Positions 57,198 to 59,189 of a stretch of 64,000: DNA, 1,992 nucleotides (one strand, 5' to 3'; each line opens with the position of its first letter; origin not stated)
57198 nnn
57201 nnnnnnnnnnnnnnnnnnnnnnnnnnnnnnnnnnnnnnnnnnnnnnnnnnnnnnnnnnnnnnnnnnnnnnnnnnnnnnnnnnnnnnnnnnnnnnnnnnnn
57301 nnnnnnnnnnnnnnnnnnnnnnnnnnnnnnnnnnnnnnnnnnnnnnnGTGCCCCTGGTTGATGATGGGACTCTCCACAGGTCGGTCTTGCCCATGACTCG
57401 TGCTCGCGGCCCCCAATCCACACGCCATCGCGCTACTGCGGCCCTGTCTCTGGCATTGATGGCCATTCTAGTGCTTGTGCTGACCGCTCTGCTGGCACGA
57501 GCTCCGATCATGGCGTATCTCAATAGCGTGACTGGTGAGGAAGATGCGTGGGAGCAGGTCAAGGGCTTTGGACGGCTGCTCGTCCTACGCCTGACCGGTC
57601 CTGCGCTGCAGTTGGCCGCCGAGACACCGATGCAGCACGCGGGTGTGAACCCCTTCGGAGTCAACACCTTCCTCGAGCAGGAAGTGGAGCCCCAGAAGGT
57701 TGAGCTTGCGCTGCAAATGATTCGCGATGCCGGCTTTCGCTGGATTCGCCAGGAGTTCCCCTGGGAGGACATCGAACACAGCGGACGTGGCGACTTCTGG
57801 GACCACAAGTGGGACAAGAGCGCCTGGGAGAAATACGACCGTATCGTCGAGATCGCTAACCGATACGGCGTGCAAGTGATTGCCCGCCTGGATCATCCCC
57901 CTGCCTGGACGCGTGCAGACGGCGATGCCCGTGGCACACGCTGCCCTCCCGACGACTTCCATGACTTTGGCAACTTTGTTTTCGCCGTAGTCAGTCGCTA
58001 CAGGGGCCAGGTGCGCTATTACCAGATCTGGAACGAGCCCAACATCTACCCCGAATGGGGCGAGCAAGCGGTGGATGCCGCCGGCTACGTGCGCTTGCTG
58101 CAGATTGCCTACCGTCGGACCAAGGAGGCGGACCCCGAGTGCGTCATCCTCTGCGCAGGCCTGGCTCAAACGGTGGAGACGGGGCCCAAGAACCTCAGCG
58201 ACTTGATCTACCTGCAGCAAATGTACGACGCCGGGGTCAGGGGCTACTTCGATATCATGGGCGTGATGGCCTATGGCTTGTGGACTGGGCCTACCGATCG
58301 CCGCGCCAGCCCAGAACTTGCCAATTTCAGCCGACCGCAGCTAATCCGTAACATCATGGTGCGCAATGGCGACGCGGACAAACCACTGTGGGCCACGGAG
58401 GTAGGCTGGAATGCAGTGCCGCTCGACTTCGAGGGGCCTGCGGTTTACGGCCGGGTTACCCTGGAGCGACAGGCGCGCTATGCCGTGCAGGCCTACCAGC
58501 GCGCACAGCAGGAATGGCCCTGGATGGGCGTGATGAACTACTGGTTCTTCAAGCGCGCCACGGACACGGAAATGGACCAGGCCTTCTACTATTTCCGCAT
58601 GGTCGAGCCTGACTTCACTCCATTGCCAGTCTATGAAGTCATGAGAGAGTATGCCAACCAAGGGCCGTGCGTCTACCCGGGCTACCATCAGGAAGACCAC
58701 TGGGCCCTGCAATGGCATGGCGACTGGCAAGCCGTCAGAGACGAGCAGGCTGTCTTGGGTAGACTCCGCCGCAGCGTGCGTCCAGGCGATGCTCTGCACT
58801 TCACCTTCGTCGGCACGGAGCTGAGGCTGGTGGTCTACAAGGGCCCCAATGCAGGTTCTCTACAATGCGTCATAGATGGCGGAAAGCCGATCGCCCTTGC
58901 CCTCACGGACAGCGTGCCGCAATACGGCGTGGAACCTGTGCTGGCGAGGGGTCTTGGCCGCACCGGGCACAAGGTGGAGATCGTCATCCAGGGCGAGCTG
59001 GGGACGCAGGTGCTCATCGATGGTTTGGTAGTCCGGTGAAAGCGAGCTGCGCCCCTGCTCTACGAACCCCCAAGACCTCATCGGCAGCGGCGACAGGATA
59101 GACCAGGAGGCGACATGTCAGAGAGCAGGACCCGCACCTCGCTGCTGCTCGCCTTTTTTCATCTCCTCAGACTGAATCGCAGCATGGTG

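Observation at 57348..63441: Extracytoplasmic cluster II: membrane-anchored clan-A glycosidase, UbiA prenyltransferase, LtaS/sulfatase-like enzyme and AlkP-family phosphodiesterase with C-terminal membrane domain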

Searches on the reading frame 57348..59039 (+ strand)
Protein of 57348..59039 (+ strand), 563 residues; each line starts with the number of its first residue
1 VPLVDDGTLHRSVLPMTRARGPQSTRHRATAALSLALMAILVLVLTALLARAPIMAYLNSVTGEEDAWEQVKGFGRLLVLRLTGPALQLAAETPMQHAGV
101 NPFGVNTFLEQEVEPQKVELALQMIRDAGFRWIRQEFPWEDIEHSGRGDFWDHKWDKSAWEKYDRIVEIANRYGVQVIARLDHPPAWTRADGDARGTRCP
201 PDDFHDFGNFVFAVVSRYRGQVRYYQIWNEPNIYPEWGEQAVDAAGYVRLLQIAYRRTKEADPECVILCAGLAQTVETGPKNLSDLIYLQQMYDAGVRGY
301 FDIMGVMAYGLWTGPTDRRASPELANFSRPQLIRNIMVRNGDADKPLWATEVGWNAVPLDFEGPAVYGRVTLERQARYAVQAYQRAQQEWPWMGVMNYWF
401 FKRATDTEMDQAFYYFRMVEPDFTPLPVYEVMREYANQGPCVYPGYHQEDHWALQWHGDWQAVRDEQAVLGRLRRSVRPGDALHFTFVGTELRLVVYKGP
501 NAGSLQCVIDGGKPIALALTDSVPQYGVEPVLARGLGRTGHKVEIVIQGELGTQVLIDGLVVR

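Call 3: search_protein_families(library=pfam, proteins=[window:57348-59039:+], max_evalue=0.1)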
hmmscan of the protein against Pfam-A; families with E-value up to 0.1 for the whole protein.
window:57348-59039:+ (563 aa): 2 families
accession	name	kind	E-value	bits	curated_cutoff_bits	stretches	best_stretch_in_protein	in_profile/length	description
PF00150.24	Cellulase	-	3.4e-06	27.2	23.5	1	98-244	6-140/272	Cellulase (glycosyl hydrolase family 5)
PF17996.7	CE2_N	-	0.00033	21.1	27.9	1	478-551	17-86/108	Carbohydrate esterase 2 N-terminal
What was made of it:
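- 57348..59039 (+): g1: membrane-anchored clan-A glycoside hydrolase, PslG-like (GH39/GH5-like), with a C-terminal CE2_N-like beta-sandwich. The probable start is 57393. The proposed catalytic Glu residues lie in WNEPN (DNA 58032-58040) and ATEVGW (58395-58409). Pfam Cellulase 27.2 bits and CE2_N 21 bits (call 3).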

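Call 4: search_protein_families(library=ncbifam, proteins=[window:57348-59039:+], max_evalue=0.1)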
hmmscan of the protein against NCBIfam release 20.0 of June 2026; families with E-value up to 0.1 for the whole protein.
window:57348-59039:+ (563 aa): 0 families

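Call 10: search_solved_structures(query=window:57348-59039:+, max_evalue=1, show_alignments=2)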
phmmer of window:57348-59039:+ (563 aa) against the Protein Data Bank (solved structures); distinct sequences matched with E-value up to 1: 14.
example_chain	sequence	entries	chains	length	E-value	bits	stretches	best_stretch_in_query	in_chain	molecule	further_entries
4zn2_A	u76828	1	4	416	4.1e-09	38.8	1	113-436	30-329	PslG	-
5bx9_A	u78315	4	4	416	4.6e-09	38.6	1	114-436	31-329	PslG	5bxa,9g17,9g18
5jvk_A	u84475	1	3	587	2.7e-06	29.5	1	121-432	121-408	Uncharacterized protein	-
7n6h_A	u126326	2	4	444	0.0013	20.6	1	148-236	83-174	AcXbh30A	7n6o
1w91_A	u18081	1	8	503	0.0029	19.5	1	195-266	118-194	BETA-XYLOSIDASE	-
2bs9_A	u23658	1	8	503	0.0029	19.5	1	195-266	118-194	BETA-XYLOSIDASE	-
8exd_A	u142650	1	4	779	0.0075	18.1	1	124-194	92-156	Sterylglucosidase A (SglA)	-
2bfg_A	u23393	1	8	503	0.02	16.7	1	195-266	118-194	BETA-XYLOSIDASE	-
8b80_A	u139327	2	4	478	0.023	16.5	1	126-239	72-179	Putative 6-phospho-beta-galactobiosidase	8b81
4ze4_A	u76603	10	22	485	0.023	16.5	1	126-239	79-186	Putative 6-phospho-beta-galactobiosidase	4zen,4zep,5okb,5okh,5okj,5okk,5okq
6yyh_A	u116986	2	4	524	0.084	14.6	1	164-263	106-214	Beta-xylosidase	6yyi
6d7j_A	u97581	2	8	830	0.17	13.6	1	383-458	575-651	Beta-Glucuronidase | Glycosyl hydrolase family 2, TIM barrel domain protein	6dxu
1px8_A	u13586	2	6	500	0.17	13.6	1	195-264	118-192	Beta-xylosidase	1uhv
4xvh_A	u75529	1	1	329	0.81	11.4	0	478-518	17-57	Carbohydrate esterase family 2 (CE2)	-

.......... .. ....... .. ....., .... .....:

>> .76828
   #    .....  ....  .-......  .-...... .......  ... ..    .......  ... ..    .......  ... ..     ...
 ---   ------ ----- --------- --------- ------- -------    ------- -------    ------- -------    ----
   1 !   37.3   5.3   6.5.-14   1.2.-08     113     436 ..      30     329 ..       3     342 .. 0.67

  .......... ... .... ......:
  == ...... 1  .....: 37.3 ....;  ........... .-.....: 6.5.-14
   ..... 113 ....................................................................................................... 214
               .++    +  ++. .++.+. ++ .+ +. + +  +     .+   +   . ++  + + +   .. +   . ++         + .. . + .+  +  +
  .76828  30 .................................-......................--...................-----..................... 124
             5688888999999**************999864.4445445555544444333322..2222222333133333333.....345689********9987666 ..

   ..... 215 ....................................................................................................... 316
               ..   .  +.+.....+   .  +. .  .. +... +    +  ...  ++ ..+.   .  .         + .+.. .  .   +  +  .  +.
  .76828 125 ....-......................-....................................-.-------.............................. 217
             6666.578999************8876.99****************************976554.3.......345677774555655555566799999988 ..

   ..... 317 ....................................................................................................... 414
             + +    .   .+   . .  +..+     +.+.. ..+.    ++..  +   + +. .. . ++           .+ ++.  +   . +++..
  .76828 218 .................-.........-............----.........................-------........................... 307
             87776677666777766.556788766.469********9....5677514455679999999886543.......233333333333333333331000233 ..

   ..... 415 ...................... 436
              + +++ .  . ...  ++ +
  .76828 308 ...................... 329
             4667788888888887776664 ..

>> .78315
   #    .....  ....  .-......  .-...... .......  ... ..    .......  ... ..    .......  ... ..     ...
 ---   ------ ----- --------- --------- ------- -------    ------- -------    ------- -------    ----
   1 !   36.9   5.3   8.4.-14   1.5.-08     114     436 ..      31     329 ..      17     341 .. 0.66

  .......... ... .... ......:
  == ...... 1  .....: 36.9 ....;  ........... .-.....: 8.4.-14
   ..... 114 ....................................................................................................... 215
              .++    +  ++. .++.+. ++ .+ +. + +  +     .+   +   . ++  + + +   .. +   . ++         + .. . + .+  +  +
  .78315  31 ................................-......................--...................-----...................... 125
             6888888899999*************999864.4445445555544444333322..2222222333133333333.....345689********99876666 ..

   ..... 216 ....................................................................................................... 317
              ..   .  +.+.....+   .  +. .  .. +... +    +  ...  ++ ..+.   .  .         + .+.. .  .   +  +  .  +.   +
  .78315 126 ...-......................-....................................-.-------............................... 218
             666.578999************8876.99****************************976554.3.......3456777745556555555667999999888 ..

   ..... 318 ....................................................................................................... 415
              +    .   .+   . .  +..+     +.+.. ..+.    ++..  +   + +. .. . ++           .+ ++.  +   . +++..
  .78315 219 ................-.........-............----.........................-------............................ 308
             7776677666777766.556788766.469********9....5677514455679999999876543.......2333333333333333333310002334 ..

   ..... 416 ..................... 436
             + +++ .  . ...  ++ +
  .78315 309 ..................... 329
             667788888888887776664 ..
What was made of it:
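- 57348..59039 (+): The best solved relative is PslG 4zn2/5bx9 at E 4e-9, with the NEP and TE(V/W)GW motifs aligned (call 10).
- On GH39 / PslG-like clan-A hydrolase: Alignment to PslG 4zn2 (call 10).
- Closest known: PslG. Same: The NEP acid/base and TE.GW nucleophile motifs align, at E 4e-9 (call 10).
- g1's best solved relative is the exopolysaccharide-processing PslG, not a cellulase (call 10).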
